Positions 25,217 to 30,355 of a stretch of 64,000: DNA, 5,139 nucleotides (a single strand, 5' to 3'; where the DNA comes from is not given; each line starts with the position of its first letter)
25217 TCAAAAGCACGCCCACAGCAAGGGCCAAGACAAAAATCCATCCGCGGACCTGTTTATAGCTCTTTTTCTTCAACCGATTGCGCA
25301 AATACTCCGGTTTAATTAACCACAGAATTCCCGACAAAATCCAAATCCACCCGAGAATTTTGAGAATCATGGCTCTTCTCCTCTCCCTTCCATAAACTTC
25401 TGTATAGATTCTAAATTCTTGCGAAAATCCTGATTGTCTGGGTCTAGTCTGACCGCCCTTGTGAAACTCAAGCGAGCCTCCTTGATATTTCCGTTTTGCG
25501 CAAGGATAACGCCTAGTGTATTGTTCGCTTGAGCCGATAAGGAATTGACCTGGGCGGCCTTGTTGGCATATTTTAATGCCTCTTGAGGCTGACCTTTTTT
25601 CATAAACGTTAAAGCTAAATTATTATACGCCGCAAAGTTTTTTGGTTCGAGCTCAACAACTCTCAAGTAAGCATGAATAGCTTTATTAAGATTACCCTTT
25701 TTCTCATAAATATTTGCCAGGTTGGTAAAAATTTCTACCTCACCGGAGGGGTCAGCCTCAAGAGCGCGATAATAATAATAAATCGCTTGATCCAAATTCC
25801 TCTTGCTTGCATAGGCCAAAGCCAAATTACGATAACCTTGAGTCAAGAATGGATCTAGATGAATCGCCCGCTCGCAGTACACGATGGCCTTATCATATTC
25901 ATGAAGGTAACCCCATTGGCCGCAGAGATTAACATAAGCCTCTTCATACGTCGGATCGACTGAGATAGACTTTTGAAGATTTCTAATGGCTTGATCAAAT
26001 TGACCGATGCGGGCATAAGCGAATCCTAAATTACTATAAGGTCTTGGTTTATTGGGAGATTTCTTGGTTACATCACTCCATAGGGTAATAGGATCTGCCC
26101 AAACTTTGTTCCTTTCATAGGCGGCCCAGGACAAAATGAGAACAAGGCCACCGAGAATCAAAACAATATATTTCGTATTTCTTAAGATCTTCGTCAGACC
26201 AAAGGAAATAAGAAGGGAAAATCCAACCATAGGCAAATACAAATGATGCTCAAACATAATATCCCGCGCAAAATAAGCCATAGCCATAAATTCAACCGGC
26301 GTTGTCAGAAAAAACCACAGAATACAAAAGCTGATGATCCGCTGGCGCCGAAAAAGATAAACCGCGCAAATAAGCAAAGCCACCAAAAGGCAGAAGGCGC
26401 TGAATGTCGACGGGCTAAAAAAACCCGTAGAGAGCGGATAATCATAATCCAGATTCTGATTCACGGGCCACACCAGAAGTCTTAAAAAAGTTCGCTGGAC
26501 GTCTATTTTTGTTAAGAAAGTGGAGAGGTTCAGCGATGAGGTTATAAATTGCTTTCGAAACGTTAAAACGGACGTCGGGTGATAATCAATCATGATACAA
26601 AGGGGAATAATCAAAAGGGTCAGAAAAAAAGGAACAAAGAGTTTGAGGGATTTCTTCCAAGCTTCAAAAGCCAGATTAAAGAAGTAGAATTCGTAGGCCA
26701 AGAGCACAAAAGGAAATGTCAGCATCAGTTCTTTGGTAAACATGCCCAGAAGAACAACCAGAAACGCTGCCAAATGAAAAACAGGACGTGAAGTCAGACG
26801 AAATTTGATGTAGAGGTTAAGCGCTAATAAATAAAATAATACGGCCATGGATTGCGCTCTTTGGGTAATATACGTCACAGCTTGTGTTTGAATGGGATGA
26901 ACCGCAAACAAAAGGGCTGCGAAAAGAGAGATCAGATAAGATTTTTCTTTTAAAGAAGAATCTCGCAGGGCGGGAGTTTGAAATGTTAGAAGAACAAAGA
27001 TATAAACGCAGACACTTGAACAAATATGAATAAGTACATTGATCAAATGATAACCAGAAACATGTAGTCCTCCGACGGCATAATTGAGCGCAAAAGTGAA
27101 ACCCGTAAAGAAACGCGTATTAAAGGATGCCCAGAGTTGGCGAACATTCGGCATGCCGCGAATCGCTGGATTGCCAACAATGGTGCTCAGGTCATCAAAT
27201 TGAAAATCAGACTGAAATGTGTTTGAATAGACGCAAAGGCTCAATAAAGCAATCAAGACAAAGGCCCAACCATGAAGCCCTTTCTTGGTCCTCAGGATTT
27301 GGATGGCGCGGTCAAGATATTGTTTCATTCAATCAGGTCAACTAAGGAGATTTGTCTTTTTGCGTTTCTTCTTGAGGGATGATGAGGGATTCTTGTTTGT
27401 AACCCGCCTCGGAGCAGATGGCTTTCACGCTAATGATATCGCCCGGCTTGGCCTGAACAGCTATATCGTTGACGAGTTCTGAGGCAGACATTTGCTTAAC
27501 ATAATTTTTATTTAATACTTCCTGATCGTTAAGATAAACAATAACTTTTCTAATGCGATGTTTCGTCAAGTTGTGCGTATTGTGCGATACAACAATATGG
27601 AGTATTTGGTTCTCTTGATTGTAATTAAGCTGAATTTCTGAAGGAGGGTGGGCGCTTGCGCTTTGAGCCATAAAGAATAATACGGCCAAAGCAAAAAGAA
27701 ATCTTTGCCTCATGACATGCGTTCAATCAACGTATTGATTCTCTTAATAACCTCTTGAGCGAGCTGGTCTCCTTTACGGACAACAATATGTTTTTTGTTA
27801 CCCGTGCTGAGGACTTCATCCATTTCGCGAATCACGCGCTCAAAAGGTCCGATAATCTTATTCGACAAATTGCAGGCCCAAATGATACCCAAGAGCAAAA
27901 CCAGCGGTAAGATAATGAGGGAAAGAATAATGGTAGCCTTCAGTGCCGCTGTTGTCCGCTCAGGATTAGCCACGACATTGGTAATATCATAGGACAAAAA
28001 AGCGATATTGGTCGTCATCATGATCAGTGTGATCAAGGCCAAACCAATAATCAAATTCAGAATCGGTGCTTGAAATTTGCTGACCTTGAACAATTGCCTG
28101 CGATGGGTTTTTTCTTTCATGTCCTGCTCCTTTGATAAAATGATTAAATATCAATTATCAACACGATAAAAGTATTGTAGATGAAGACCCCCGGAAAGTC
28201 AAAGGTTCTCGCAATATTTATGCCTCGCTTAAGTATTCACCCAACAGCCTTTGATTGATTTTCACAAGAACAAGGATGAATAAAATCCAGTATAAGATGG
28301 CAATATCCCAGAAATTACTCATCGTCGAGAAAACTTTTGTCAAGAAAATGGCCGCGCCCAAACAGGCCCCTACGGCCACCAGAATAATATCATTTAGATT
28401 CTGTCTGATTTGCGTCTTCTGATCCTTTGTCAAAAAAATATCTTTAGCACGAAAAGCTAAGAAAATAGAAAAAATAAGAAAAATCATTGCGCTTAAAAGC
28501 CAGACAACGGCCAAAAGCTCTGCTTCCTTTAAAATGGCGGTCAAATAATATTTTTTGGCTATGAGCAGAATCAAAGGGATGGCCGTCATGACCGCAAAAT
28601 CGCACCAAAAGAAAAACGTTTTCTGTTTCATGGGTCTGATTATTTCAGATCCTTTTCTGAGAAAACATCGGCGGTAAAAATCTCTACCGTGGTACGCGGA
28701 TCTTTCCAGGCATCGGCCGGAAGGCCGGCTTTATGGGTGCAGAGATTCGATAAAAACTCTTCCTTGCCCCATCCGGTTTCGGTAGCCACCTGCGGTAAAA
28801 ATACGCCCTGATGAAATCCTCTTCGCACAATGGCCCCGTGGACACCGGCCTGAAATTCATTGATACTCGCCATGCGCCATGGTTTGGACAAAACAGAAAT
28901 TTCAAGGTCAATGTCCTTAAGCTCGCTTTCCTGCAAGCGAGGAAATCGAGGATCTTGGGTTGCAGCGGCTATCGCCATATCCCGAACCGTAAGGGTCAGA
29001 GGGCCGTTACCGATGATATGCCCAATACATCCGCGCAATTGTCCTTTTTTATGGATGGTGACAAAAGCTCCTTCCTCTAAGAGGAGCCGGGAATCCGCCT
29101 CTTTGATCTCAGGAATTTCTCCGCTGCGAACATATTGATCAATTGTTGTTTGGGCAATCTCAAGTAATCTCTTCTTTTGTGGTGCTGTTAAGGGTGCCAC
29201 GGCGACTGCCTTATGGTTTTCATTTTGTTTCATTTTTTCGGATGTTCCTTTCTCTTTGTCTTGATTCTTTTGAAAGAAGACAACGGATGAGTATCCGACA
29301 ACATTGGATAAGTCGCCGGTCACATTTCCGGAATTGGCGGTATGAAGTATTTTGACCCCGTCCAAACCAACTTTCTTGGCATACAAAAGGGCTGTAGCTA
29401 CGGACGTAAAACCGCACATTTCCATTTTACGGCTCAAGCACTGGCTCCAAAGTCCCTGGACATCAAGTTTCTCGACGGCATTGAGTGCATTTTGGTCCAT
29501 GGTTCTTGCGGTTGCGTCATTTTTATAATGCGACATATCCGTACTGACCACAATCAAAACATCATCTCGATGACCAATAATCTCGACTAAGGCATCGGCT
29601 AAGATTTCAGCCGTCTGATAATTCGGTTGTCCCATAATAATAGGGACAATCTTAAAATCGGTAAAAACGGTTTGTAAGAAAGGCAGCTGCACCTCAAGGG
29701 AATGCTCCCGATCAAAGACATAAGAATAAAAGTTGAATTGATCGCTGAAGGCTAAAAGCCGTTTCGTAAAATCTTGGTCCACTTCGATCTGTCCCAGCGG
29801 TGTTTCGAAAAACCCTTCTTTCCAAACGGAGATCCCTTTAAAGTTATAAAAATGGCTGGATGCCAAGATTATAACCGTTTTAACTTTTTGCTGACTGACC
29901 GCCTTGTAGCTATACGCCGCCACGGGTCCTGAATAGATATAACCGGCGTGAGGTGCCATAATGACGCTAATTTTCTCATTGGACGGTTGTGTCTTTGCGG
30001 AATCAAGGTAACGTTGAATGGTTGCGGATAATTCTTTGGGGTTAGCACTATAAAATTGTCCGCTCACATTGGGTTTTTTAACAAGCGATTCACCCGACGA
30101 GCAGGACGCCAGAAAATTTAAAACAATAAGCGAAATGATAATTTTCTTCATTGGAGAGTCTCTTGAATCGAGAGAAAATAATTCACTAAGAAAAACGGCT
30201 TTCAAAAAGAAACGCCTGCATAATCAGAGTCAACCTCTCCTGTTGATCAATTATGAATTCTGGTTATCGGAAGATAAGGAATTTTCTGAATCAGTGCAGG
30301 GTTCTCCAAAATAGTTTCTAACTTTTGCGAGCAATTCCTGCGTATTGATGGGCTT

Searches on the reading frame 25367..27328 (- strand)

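Call 11: search_protein_families(library=pfam, proteins=[window:25367-27328:-], max_evalue=0.001)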
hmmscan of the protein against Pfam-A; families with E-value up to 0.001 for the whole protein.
window:25367-27328:- (653 aa): 18 families
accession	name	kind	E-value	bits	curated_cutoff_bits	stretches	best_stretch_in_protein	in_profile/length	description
PF00515.34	TPR_1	-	1.2e-42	142.4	27.8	6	532-564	2-34/34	Tetratricopeptide repeat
PF07719.23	TPR_2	-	1.7e-36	121.7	27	4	532-564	2-34/34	Tetratricopeptide repeat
PF13181.12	TPR_8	-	7.5e-30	101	25.7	2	532-564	2-34/34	Tetratricopeptide repeat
PF13414.12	TPR_11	-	2.7e-26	91.4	26.8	2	539-579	2-42/42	TPR repeat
PF13431.12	TPR_17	-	3e-26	89.9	24.4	1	553-585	1-33/34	Tetratricopeptide repeat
PF13432.12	TPR_16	-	2.8e-21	76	32.7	3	571-632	3-64/65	Tetratricopeptide repeat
PF13424.12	TPR_12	-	1.7e-20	73.4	30.1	2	566-629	4-75/77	Tetratricopeptide repeat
PF13428.12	TPR_14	-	5.1e-19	67.3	23.5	0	535-572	5-42/44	Tetratricopeptide repeat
PF14559.12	TPR_19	-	6.8e-18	65.2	25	2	510-571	5-64/68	Tetratricopeptide repeat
PF13371.12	TPR_9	-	2.2e-17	63.2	35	0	424-464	25-65/73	Tetratricopeptide repeat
PF13176.12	TPR_7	-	1.5e-13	50.1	27.9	0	535-561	3-29/36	Tetratricopeptide repeat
PF13374.12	TPR_10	-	4.6e-11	42.8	27.5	0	566-593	3-30/42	Tetratricopeptide repeat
PF23914.1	TPR_CcmH_CycH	-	8.9e-09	35.8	42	0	505-593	59-149/158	Cytochrome c-type biogenesis protein H TPR domain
PF13174.12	TPR_6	-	1.8e-08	34.9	26.3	0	433-459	5-31/33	Tetratricopeptide repeat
PF12569.14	NatA_aux_su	-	3.6e-06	26.6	33.3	0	501-553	197-248/515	N-terminal acetyltransferase A, auxiliary subunit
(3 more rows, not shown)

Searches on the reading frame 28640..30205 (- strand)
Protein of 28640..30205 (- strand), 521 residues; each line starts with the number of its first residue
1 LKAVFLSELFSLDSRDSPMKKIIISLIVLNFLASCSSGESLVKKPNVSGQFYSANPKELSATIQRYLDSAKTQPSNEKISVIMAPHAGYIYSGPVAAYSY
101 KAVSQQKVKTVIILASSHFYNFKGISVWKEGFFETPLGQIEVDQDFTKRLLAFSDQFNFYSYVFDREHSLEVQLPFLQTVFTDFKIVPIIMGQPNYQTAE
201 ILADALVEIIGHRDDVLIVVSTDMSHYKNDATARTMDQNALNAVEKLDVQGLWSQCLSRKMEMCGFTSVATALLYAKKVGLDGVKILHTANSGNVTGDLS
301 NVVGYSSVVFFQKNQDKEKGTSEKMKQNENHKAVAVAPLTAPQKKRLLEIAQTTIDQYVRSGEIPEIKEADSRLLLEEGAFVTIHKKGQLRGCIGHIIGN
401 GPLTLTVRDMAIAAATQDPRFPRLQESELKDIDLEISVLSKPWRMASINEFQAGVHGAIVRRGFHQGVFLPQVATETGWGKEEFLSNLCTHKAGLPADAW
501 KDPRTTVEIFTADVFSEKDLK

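Call 11: search_protein_families(library=pfam, proteins=[window:28640-30205:-], max_evalue=0.001)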
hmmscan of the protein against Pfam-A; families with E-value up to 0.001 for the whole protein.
window:28640-30205:- (521 aa): 2 families
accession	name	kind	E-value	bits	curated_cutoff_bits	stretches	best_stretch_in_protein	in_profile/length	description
PF01875.22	Memo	-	1.1e-67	228.5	27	1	45-309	2-269/269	Memo-like protein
PF01871.22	AMMECR1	-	9.7e-52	175.3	25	1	349-515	2-168/168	AMMECR1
